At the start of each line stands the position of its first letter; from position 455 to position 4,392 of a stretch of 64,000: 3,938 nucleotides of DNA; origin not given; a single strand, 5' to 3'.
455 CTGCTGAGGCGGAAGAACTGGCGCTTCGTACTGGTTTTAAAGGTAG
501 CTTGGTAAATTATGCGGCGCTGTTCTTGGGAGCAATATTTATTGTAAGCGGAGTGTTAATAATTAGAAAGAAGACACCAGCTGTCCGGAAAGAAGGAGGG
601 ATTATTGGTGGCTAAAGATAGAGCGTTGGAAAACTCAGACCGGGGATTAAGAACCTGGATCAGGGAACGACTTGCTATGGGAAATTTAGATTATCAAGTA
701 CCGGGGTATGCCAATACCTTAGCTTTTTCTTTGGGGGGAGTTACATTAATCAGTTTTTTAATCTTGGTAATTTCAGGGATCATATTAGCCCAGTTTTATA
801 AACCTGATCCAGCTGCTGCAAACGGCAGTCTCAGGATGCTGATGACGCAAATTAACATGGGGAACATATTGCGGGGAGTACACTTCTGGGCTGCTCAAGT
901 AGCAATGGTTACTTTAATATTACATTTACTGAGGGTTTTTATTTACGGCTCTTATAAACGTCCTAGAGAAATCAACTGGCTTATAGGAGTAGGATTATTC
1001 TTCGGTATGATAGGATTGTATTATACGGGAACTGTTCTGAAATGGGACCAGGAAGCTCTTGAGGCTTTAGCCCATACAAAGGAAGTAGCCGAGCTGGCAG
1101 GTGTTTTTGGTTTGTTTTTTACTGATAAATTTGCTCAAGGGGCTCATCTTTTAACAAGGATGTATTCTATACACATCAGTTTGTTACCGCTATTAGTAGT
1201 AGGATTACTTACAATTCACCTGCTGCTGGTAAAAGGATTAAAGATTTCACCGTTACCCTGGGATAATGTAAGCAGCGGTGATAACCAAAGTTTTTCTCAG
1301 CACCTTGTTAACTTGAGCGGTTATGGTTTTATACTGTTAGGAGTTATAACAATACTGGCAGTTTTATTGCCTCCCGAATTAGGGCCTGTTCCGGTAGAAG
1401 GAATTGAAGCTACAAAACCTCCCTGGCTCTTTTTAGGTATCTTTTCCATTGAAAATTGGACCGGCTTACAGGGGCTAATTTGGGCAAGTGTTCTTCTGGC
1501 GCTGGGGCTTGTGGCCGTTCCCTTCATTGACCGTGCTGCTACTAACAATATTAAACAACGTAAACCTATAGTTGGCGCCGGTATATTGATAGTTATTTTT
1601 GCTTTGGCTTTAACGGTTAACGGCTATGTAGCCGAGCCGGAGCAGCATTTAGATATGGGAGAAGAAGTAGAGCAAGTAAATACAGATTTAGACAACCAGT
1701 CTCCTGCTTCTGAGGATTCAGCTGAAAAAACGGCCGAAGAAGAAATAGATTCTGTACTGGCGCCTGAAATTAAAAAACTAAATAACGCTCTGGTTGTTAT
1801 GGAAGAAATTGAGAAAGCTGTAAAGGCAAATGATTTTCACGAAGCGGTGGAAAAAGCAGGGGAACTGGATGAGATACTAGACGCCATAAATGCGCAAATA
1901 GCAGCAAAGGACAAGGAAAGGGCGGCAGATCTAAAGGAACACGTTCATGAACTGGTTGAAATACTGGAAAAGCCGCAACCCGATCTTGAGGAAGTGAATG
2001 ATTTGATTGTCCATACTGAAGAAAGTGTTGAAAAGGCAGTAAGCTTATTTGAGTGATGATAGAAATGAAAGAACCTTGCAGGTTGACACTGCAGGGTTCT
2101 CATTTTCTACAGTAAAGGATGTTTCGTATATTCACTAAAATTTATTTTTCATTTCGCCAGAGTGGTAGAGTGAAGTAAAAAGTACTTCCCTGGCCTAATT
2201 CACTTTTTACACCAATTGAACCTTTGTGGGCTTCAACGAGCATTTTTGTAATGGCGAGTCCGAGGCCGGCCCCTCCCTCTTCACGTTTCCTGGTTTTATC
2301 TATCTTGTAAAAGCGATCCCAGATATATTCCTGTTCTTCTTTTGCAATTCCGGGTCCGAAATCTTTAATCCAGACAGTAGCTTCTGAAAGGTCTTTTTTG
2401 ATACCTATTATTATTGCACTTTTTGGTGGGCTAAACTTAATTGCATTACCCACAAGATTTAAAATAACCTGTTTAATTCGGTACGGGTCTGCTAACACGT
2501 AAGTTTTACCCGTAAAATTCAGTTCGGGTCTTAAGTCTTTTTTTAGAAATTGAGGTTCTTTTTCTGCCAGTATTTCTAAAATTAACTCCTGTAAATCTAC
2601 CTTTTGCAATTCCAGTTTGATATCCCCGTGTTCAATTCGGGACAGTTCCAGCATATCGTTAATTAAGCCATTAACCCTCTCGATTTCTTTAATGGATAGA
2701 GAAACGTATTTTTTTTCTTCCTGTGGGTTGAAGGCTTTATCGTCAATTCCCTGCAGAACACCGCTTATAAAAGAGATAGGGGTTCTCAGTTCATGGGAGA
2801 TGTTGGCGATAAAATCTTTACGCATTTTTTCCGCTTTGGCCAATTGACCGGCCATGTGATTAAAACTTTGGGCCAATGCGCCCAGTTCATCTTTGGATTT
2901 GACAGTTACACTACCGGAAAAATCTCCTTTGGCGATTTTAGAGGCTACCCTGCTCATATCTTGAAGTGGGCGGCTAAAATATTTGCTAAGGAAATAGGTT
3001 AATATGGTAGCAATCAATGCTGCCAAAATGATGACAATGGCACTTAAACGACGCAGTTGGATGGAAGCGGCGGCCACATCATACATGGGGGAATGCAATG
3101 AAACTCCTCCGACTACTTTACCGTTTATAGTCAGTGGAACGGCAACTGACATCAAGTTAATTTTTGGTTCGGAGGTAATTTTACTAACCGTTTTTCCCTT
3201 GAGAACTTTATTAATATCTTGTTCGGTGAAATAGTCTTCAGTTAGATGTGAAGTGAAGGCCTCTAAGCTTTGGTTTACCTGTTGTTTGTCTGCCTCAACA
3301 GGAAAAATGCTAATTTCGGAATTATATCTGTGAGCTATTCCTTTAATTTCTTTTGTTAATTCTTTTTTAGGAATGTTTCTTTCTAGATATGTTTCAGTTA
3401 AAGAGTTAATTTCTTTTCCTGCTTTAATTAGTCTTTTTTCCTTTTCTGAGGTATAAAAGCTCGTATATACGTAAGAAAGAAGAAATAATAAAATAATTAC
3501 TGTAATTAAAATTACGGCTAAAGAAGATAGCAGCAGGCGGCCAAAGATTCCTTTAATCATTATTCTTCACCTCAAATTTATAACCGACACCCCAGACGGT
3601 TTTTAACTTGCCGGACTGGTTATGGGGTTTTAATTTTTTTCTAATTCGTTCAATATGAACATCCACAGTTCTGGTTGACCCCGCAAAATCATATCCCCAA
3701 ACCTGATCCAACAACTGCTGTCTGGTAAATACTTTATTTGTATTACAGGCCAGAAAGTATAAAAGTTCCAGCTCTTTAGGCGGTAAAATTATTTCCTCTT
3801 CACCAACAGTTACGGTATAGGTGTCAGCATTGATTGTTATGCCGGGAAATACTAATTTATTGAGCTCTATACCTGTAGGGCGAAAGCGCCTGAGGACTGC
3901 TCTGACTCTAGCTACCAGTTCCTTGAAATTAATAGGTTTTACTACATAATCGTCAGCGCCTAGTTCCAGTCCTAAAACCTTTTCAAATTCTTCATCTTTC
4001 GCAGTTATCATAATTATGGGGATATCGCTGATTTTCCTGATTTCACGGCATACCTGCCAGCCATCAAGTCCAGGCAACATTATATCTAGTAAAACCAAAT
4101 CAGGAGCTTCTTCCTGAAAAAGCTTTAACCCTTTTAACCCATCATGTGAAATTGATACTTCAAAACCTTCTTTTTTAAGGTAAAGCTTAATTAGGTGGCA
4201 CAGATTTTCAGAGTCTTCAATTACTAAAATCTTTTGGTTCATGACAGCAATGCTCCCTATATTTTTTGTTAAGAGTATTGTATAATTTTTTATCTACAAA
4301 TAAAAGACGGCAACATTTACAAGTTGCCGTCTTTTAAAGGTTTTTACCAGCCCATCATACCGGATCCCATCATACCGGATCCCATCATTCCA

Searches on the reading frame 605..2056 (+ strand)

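Call 72: search_protein_families(library=pfam, proteins=[window:605-2056:+], max_evalue=1e-10)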
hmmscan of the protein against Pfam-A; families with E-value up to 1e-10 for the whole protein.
window:605-2056:+ (483 aa): 2 families
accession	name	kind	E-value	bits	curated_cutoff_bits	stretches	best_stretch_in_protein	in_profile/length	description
PF00033.24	Cytochrome_B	-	2.8e-27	96.2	27.2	1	39-210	12-186/189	Cytochrome b/b6/petB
PF13631.11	Cytochrom_B_N_2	-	5.4e-26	92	27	1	101-256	4-163/169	Cytochrome b(N-terminal)/b6/petB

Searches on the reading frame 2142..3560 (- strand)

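Call 72: search_protein_families(library=pfam, proteins=[window:2142-3560:-], max_evalue=1e-10)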
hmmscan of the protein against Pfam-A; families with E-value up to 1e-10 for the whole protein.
window:2142-3560:- (472 aa): 3 families
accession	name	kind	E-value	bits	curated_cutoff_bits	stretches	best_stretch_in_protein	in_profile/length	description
PF02518.31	HATPase_c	-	1e-25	90.8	26.4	1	358-467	2-109/111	Histidine kinase-, DNA gyrase B-, and HSP90-like ATPase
PF00512.31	HisKA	-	4.9e-19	68.6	26.9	1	246-312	1-66/66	His Kinase A (phospho-acceptor) domain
PF00672.30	HAMP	-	1.9e-16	60.5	25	1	190-240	1-51/53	HAMP domain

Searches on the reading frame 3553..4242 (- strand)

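Call 72: search_protein_families(library=pfam, proteins=[window:3553-4242:-], max_evalue=1e-10)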
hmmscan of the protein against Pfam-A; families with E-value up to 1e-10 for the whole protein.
window:3553-4242:- (229 aa): 2 families
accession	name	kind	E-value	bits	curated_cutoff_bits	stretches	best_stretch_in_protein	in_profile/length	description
PF00072.30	Response_reg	-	1e-29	103.4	30.2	1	5-114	1-111/111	Response regulator receiver domain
PF00486.34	Trans_reg_C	-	2.3e-27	95.3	26.2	1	149-223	2-77/77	Transcriptional regulatory protein, C terminal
